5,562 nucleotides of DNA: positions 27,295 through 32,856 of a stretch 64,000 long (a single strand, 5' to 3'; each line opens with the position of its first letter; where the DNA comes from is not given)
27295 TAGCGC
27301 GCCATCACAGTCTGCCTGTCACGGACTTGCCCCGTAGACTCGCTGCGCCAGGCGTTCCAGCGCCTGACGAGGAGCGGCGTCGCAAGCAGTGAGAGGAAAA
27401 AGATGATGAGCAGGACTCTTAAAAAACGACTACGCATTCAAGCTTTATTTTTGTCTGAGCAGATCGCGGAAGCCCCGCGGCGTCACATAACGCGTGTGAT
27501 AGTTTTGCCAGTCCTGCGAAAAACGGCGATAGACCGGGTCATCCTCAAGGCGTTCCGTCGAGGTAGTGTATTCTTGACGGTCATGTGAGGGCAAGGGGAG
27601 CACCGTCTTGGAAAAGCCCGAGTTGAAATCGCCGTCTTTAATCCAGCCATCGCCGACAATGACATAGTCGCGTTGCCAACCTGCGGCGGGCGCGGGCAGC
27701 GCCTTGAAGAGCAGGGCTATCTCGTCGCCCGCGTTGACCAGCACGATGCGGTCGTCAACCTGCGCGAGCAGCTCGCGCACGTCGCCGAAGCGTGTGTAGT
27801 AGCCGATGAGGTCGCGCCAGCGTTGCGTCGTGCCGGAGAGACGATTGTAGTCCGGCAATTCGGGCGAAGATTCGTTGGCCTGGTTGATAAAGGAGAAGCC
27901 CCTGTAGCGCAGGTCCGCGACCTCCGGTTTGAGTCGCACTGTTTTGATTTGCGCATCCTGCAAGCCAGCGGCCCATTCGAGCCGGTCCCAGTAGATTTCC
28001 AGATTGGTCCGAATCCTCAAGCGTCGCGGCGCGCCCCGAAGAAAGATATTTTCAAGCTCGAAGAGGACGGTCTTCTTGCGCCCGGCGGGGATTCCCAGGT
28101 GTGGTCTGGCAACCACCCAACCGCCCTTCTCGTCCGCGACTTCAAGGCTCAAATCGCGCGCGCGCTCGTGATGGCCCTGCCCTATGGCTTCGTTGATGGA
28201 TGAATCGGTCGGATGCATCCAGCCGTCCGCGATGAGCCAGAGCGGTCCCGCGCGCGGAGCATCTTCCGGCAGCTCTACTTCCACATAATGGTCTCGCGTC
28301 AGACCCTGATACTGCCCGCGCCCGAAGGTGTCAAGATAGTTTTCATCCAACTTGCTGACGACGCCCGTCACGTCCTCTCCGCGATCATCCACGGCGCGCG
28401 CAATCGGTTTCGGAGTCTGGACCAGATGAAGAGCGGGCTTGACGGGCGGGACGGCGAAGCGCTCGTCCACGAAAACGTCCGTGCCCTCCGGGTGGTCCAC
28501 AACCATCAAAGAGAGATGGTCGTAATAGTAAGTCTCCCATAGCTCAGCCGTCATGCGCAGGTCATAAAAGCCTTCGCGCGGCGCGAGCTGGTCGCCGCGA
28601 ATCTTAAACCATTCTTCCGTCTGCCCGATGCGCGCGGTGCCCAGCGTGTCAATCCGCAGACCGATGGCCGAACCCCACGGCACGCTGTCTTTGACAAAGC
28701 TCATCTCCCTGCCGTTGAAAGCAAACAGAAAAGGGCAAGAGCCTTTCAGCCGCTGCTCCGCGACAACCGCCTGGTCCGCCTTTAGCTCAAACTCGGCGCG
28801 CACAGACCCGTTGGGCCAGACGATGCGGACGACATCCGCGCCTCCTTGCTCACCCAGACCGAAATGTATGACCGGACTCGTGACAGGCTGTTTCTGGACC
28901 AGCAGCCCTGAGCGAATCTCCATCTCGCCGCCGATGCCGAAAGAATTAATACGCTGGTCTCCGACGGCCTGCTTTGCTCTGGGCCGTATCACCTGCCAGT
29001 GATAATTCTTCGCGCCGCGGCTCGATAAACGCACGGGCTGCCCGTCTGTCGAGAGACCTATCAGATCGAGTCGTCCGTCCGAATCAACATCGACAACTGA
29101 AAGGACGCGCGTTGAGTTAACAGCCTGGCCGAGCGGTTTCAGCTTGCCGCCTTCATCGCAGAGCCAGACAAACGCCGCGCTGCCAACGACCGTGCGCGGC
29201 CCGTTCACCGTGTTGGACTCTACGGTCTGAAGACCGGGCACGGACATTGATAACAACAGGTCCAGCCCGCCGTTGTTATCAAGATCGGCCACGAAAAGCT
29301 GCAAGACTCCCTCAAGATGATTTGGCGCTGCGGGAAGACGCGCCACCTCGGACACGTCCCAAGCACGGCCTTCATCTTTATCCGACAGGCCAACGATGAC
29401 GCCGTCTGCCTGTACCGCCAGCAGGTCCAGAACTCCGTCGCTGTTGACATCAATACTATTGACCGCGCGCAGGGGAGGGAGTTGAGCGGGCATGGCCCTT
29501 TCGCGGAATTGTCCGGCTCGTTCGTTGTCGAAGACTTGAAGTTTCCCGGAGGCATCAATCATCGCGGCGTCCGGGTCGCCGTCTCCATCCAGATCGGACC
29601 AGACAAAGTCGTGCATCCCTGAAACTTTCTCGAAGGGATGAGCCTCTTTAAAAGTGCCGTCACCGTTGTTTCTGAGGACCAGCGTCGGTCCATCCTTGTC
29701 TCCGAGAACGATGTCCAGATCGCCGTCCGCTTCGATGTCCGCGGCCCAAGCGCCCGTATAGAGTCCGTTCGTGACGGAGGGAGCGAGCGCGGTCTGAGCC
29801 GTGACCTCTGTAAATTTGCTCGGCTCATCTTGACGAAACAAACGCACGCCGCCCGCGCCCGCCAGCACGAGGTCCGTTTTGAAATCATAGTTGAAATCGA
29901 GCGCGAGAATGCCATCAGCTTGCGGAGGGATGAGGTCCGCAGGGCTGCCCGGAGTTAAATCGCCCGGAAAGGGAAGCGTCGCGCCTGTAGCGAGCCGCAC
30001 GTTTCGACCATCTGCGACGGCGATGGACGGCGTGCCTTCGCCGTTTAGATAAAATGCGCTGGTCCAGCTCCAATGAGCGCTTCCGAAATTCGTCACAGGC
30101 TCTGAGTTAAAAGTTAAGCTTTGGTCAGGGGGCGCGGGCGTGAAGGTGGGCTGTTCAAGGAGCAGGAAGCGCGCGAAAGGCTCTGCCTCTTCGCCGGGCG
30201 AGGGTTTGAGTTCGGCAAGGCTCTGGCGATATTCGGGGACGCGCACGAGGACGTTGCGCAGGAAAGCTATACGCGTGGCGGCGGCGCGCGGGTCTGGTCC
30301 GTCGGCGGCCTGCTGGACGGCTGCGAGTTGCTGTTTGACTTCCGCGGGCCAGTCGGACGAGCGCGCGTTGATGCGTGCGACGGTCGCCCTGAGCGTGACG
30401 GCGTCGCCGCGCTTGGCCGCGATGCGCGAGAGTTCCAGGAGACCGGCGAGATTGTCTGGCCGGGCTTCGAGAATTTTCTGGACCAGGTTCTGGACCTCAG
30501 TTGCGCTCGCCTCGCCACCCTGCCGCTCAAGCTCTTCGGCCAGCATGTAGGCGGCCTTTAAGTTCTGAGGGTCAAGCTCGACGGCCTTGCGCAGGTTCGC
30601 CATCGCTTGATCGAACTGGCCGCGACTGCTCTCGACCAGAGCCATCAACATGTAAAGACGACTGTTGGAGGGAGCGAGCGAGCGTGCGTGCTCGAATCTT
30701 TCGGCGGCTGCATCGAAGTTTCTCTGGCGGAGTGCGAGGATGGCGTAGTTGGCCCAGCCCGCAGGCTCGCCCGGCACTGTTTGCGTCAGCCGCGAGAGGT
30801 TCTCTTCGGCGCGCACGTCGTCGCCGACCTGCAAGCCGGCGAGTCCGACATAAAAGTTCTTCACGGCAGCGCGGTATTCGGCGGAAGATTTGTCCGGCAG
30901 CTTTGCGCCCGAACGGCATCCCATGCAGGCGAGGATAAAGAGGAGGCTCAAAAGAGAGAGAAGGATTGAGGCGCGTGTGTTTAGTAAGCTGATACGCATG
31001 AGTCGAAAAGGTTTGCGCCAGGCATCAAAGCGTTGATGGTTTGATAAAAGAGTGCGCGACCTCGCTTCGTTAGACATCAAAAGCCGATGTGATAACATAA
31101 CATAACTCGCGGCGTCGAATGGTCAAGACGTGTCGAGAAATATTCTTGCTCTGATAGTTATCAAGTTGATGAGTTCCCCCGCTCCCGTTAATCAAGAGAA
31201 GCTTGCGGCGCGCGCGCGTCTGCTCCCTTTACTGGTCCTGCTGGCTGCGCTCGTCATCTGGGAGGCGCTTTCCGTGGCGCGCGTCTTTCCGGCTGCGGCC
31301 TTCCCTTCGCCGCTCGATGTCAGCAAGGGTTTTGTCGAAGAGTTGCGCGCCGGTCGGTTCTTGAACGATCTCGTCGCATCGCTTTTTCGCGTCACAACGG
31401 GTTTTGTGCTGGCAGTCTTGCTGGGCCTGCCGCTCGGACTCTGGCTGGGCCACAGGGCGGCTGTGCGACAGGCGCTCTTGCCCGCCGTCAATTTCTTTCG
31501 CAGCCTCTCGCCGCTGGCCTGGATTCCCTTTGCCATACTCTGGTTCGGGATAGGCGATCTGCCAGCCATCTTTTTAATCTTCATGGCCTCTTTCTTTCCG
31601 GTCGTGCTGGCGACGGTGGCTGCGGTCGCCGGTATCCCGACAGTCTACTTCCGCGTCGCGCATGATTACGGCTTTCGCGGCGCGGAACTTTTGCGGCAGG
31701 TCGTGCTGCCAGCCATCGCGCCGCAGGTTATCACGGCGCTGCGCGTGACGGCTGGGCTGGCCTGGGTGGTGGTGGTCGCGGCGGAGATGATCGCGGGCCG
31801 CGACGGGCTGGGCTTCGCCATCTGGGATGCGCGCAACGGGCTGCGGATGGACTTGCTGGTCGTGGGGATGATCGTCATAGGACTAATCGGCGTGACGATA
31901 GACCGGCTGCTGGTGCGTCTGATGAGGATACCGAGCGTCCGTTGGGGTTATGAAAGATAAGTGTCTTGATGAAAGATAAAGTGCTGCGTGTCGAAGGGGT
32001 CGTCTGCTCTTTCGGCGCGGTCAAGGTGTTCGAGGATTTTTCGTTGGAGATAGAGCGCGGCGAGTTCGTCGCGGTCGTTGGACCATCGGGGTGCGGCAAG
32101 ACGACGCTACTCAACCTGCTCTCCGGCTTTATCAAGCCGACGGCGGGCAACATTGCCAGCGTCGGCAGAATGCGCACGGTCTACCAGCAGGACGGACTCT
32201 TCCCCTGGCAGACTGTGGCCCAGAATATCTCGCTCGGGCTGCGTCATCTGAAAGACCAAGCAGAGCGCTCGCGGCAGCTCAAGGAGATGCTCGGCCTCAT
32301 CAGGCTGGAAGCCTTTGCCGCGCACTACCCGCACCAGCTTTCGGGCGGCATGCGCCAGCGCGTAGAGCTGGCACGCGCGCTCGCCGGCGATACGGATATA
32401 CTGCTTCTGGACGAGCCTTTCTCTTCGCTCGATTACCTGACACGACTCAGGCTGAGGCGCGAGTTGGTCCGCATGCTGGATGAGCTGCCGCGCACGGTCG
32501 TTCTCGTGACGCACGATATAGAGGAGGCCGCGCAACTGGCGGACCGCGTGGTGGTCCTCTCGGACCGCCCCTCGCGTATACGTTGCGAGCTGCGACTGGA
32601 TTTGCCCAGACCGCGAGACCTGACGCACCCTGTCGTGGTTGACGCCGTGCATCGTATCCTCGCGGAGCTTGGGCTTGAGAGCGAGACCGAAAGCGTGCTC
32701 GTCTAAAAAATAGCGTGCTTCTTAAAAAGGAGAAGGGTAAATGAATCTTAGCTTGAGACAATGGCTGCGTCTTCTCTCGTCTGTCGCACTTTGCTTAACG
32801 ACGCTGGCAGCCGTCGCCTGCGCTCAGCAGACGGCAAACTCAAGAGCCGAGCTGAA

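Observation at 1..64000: Highly iterated palindromic heptamer TGGWCCA, about 80 copies in 64 kb, in all reading frames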

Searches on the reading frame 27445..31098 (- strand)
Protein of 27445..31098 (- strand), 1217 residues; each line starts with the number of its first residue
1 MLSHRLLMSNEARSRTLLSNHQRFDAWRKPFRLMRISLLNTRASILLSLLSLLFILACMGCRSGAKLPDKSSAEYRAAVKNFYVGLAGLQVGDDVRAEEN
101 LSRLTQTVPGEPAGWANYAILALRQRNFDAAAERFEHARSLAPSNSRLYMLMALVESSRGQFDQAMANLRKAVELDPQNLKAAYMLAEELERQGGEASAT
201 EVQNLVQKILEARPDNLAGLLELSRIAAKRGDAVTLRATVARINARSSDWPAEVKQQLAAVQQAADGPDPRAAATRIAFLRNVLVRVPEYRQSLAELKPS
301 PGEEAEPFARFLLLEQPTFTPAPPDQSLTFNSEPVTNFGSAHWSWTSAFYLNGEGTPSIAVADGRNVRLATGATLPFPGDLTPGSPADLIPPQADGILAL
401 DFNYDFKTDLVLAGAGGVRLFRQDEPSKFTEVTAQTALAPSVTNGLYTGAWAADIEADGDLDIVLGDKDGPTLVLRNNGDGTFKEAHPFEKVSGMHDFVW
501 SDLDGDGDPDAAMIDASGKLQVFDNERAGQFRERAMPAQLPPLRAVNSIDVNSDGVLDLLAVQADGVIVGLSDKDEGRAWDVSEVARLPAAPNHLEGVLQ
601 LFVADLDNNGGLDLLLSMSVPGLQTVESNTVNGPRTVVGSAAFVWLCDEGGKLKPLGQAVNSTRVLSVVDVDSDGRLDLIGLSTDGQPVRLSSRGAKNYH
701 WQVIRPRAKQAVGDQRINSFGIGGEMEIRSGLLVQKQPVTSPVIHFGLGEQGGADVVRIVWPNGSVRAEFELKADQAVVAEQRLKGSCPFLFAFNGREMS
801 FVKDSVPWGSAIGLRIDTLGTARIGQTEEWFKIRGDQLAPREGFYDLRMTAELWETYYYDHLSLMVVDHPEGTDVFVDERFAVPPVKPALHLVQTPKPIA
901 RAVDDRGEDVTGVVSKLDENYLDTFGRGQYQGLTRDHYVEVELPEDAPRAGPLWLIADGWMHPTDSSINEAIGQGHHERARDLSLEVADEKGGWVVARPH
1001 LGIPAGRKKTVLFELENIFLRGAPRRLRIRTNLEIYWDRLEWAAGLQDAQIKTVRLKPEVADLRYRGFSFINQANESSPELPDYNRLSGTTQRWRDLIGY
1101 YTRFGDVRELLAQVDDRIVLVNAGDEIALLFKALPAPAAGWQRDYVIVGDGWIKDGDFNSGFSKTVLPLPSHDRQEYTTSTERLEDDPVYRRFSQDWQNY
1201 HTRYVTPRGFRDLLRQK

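Call 6: search_protein_families(library=pfam, proteins=[window:27445-31098:-])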
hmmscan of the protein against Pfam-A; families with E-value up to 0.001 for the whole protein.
window:27445-31098:- (1217 aa): 13 families
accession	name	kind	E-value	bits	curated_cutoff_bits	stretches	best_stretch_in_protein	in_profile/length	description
PF13517.12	FG-GAP_3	-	1.7e-24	86.6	26.9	4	454-511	1-59/61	FG-GAP-like repeat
PF23914.1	TPR_CcmH_CycH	-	1.2e-11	45.1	42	2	107-211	45-152/158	Cytochrome c-type biogenesis protein H TPR domain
PF14559.12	TPR_19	-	2.5e-10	40.9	25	2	95-153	8-66/68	Tetratricopeptide repeat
PF07719.23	TPR_2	-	1.5e-08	34.5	27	0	148-179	3-34/34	Tetratricopeptide repeat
PF13428.12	TPR_14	-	1.6e-08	34.9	23.5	1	147-188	2-43/44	Tetratricopeptide repeat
PF13431.12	TPR_17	-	2.4e-07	30.9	24.4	0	170-195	3-28/34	Tetratricopeptide repeat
PF07593.17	UnbV_ASPIC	-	2.4e-06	27.8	23.4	1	741-778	30-67/68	ASPIC and UnbV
PF13181.12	TPR_8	-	1.3e-05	25.4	25.7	1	147-179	2-34/34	Tetratricopeptide repeat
PF13414.12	TPR_11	-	1.8e-05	24.8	26.8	1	158-194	6-42/42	TPR repeat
PF13432.12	TPR_16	-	2.9e-05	24.9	32.7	1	119-179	4-64/65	Tetratricopeptide repeat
PF00515.34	TPR_1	-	5e-05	23.4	27.8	1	147-179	2-34/34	Tetratricopeptide repeat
PF13371.12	TPR_9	-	6.6e-05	23.3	35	1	89-155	6-72/73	Tetratricopeptide repeat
PF12895.13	ANAPC3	-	0.00027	21.6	27.2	1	125-188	2-64/82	Anaphase-promoting complex, cyclosome, subunit 3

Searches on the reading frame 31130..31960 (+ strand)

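Call 12: search_protein_families(library=pfam, proteins=[window:31130-31960:+], max_evalue=0.01)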
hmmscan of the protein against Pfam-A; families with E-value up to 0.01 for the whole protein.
window:31130-31960:+ (276 aa): 1 family
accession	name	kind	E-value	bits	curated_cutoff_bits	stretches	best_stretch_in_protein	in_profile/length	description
PF00528.27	BPD_transp_1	-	8.3e-23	81.5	26.4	1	99-263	1-173/184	Binding-protein-dependent transport system inner membrane component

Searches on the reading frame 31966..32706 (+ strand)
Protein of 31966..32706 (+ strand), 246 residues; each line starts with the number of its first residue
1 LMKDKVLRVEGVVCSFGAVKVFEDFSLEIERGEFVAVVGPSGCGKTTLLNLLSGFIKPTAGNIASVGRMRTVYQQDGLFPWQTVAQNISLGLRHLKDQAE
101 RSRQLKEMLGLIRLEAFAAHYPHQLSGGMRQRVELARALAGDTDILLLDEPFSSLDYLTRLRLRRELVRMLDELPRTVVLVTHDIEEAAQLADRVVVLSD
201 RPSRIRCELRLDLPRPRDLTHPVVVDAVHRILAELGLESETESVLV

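Call 12: search_protein_families(library=pfam, proteins=[window:31966-32706:+], max_evalue=0.01)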
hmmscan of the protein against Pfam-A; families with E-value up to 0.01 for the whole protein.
window:31966-32706:+ (246 aa): 17 families
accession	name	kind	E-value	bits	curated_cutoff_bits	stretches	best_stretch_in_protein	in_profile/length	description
PF00005.33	ABC_tran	-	1.7e-31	110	25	1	23-152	2-136/137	ABC transporter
PF13304.12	AAA_21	-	6.2e-10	40.1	27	1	122-186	235-301/304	AAA domain, putative AbiEii toxin, Type IV TA system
PF13191.12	AAA_16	-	7.4e-05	23.7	32.6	1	31-189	23-145/167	AAA ATPase domain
PF13401.12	AAA_22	-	9.4e-05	23.2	27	1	32-150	5-92/130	AAA domain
PF20703.3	nSTAND1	-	0.00027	21.1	27.1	1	22-116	23-95/379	Novel STAND NTPase 1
PF03193.22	RsgA_GTPase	-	0.001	19.4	30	1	26-63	101-137/174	RsgA GTPase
PF00931.28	NB-ARC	-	0.0012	18.6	23.5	0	30-50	17-36/248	NB-ARC domain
PF13521.12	AAA_28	-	0.0014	19.3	27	1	35-55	2-22/164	AAA domain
PF09818.15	ABC_ATPase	-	0.0024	17.4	23.2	0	124-183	157-216/283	P-loop domain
PF13476.12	AAA_23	-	0.0037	18.4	27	1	20-52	8-39/201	AAA domain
PF01926.29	MMR_HSR1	-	0.0038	17.8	21.9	1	35-71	2-37/113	50S ribosome-binding GTPase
PF13479.12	AAA_24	-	0.0044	17.3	27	0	35-52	5-22/195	AAA domain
PF00004.35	AAA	-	0.0062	17.4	21.2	0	36-150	2-65/131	ATPase family associated with various cellular activities (AAA)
PF13555.12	AAA_29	-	0.0068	16.6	27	0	22-50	12-40/61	P-loop containing region of AAA domain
PF03215.21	Rad17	-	0.007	16.8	23.8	0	26-54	39-67/186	Rad17 P-loop domain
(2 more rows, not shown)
